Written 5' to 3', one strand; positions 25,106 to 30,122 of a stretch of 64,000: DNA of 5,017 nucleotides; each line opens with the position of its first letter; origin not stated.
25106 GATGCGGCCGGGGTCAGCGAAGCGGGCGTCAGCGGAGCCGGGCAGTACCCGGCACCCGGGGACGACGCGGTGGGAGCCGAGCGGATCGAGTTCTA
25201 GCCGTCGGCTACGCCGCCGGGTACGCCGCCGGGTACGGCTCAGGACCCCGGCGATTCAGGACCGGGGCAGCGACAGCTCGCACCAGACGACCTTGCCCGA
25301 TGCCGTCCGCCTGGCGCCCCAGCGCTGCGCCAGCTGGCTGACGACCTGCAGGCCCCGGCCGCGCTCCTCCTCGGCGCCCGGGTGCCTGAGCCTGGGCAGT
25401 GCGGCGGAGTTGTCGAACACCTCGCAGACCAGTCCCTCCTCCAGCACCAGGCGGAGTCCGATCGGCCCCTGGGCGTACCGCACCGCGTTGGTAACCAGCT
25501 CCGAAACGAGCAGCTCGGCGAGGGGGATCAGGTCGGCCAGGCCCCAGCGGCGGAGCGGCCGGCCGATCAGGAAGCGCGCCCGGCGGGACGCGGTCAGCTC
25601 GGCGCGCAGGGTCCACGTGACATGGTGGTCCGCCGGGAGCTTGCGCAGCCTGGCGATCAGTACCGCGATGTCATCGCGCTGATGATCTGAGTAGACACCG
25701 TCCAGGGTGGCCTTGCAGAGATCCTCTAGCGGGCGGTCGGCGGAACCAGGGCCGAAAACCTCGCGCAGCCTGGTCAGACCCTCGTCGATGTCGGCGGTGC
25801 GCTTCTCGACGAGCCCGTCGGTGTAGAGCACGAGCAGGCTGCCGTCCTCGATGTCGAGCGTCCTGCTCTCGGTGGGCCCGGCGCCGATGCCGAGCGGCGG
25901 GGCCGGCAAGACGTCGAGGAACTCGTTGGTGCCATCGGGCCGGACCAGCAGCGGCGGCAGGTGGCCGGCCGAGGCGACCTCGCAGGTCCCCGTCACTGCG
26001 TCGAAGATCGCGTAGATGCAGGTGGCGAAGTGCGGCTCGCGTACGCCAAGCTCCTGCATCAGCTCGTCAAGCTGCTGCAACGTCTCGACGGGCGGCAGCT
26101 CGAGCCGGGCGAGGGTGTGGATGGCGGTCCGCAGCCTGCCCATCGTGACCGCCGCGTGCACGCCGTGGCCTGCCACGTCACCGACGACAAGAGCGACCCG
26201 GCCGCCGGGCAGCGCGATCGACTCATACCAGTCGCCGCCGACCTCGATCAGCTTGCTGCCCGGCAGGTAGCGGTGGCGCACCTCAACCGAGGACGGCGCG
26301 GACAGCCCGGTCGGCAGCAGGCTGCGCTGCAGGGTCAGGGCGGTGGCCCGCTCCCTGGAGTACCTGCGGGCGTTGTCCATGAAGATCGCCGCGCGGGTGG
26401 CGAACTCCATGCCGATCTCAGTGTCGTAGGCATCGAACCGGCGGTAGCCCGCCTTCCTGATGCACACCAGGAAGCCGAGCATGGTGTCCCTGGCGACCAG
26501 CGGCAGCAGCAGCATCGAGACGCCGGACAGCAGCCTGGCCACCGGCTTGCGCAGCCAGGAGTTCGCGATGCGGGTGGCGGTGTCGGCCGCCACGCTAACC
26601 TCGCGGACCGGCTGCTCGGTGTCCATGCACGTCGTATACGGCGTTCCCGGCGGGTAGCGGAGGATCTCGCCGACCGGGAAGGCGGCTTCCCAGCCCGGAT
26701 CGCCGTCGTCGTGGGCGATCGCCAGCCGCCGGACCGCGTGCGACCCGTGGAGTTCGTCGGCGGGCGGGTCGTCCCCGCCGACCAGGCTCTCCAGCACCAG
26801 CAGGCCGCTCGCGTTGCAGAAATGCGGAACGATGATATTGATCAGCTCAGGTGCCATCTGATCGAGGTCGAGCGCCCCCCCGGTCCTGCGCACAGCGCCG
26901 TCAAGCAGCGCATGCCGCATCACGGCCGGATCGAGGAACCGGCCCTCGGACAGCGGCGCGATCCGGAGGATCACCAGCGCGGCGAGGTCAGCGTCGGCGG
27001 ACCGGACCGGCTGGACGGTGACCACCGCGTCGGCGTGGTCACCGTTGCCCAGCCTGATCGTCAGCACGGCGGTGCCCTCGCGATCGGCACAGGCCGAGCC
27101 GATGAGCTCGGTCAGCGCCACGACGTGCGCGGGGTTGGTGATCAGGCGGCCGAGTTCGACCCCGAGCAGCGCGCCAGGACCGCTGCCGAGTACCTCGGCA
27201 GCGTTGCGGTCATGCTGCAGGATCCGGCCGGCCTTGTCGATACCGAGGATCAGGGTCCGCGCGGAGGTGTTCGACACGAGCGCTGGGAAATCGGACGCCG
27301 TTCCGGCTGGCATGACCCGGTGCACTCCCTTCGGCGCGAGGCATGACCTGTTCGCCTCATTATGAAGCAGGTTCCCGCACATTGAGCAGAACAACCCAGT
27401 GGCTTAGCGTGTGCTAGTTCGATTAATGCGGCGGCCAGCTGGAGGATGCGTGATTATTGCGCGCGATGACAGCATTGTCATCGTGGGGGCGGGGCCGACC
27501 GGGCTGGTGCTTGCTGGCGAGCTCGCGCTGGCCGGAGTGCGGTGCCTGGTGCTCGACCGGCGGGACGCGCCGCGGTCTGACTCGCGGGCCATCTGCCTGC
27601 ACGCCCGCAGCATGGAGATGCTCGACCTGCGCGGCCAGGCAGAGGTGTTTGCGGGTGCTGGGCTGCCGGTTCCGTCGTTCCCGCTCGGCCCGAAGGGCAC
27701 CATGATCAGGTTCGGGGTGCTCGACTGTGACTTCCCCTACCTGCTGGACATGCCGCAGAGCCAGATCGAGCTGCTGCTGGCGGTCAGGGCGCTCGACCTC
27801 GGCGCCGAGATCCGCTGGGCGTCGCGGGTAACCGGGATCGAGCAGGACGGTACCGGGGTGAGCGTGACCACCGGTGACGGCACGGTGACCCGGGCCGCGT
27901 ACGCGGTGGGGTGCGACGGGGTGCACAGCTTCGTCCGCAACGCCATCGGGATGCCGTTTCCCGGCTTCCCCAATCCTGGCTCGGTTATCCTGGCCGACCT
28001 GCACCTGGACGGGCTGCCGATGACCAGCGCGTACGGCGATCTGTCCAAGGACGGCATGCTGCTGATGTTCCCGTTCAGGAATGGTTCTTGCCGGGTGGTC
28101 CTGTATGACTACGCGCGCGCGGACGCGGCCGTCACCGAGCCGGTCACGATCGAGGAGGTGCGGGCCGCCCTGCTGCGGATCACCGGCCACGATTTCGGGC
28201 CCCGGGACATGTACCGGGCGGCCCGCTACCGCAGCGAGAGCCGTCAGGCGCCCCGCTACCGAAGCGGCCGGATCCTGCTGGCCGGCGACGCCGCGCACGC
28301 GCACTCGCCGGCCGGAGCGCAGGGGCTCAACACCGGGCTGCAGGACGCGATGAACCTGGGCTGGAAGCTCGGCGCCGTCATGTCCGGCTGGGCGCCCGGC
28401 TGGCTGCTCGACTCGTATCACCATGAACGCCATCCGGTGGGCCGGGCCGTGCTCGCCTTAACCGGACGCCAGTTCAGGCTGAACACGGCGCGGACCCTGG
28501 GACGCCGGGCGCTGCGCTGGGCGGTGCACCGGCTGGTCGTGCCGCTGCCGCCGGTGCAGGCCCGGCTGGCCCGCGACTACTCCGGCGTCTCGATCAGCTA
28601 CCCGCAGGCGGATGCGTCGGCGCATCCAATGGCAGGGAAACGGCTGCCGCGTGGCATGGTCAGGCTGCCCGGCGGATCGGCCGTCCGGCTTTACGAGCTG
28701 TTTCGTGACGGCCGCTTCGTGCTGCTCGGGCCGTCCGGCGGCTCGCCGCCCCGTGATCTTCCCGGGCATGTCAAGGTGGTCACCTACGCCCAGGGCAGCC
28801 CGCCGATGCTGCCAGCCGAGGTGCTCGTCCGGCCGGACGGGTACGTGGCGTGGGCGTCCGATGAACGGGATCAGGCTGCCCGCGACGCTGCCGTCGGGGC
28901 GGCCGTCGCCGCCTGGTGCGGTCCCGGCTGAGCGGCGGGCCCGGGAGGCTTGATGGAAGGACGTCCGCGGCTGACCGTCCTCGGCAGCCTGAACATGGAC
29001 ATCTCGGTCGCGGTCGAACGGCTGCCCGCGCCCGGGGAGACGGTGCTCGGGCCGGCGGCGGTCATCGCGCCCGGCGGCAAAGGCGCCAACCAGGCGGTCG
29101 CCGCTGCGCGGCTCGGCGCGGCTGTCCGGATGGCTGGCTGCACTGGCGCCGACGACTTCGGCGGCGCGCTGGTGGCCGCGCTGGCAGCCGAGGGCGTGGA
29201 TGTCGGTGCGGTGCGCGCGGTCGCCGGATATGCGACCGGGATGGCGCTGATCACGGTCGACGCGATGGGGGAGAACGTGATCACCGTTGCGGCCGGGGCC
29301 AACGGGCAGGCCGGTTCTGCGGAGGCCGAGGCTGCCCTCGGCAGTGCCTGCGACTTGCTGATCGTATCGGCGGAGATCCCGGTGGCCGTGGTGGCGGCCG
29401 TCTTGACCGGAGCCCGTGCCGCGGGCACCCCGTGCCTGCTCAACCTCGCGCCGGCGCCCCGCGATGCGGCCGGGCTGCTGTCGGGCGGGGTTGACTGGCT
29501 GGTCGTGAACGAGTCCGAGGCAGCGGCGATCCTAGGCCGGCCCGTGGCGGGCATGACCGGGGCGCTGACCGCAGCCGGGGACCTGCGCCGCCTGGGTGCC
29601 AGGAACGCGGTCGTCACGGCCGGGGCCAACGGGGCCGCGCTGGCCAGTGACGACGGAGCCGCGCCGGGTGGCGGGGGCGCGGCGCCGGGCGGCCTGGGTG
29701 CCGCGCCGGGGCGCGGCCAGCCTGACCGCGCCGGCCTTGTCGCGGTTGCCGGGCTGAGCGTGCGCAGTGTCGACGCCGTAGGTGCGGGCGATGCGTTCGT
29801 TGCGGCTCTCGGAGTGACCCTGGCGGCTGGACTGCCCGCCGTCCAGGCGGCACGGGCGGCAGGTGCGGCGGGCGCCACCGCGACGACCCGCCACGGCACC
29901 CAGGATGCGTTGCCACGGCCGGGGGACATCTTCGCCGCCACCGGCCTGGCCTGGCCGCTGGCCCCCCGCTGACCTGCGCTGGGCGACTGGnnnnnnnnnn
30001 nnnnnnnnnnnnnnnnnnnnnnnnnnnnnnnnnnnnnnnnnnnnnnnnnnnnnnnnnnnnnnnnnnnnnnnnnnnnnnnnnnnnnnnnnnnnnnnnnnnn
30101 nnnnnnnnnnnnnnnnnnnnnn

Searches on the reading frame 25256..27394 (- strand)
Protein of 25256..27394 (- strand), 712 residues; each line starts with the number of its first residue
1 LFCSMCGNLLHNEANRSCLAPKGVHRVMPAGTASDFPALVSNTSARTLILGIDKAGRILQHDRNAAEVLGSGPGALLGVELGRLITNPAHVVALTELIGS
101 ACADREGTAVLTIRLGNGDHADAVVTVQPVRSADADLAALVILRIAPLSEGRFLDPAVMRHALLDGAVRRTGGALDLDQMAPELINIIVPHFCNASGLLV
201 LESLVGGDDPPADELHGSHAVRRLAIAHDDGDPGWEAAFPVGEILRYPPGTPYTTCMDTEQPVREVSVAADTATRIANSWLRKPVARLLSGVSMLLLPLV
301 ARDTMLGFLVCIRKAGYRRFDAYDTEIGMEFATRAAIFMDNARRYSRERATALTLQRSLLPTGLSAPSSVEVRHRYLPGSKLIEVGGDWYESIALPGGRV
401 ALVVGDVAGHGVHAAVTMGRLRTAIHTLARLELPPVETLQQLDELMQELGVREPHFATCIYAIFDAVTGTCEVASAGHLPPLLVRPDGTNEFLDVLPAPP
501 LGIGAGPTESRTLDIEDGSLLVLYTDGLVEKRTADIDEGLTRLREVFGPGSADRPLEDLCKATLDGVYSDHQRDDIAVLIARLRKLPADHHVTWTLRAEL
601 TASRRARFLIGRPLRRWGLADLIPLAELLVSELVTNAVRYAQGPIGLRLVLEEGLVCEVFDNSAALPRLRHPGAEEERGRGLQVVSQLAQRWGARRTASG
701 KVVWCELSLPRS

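Call 4: search_protein_families(library=pfam, proteins=[window:25256-27394:-], max_evalue=0.01)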
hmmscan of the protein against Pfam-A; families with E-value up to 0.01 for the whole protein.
window:25256-27394:- (712 aa): 7 families
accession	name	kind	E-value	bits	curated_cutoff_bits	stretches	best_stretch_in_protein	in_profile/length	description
PF07228.17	SpoIIE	-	3.6e-52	177.5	25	1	396-583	1-191/192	Stage II sporulation protein E (SpoIIE)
PF13581.12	HATPase_c_2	-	3.1e-07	30.9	27.4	1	597-704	2-124/127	Histidine kinase-like ATPase domain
PF02518.31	HATPase_c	-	5e-06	27.4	26.4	1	627-709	7-109/111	Histidine kinase-, DNA gyrase B-, and HSP90-like ATPase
PF01590.32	GAF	-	3e-05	25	22.4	1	234-337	40-131/133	GAF domain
PF00989.32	PAS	-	0.0007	20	22.6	1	37-143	4-110/113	PAS fold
PF13492.12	GAF_3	-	0.001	19.9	27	1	287-341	76-129/129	GAF domain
PF13185.12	GAF_2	-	0.0016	19.1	28.6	1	244-340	47-136/136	GAF domain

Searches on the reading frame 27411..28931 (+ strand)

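Call 4: search_protein_families(library=pfam, proteins=[window:27411-28931:+], max_evalue=0.01)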
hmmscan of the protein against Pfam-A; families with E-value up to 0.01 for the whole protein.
window:27411-28931:+ (506 aa): 9 families
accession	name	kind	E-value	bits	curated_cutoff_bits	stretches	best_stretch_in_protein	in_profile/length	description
PF01494.25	FAD_binding_3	-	2e-81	274.4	22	1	22-349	4-347/349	FAD binding domain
PF21274.3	Rng_hyd_C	-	2.1e-15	57.4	27.5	1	405-505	1-106/107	Aromatic-ring hydroxylase, C-terminal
PF01266.30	DAO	-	1.9e-11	44.6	27.9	2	123-257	155-296/353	FAD dependent oxidoreductase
PF07992.20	Pyr_redox_2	-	1.7e-07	31.4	26.1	1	20-55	143-178/291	Pyridine nucleotide-disulphide oxidoreductase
PF00070.33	Pyr_redox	-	6.2e-06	27.1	22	1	21-55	1-35/82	Pyridine nucleotide-disulphide oxidoreductase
PF13450.12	NAD_binding_8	-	7.1e-06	26.6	21.9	1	24-54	1-31/68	NAD(P)-binding Rossmann-like domain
PF01593.30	Amino_oxidase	-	6.7e-05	22.8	19.8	1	129-166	214-251/443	Flavin containing amine oxidoreductase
PF13738.12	Pyr_redox_3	-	0.0029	17.3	30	0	23-52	1-31/305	Pyridine nucleotide-disulphide oxidoreductase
PF03486.20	HI0933_like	-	0.0081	16.1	50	0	21-53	2-34/244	HI0933-like protein Rossmann domain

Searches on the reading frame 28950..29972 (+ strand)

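Call 30: search_protein_families(library=pfam, proteins=[window:28950-29972:+])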
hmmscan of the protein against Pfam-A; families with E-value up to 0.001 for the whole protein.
window:28950-29972:+ (340 aa): 1 family
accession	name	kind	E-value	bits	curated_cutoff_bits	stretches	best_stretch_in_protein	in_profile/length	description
PF00294.29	PfkB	-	2.9e-47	161.9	25.8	1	7-322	3-300/302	pfkB family carbohydrate kinase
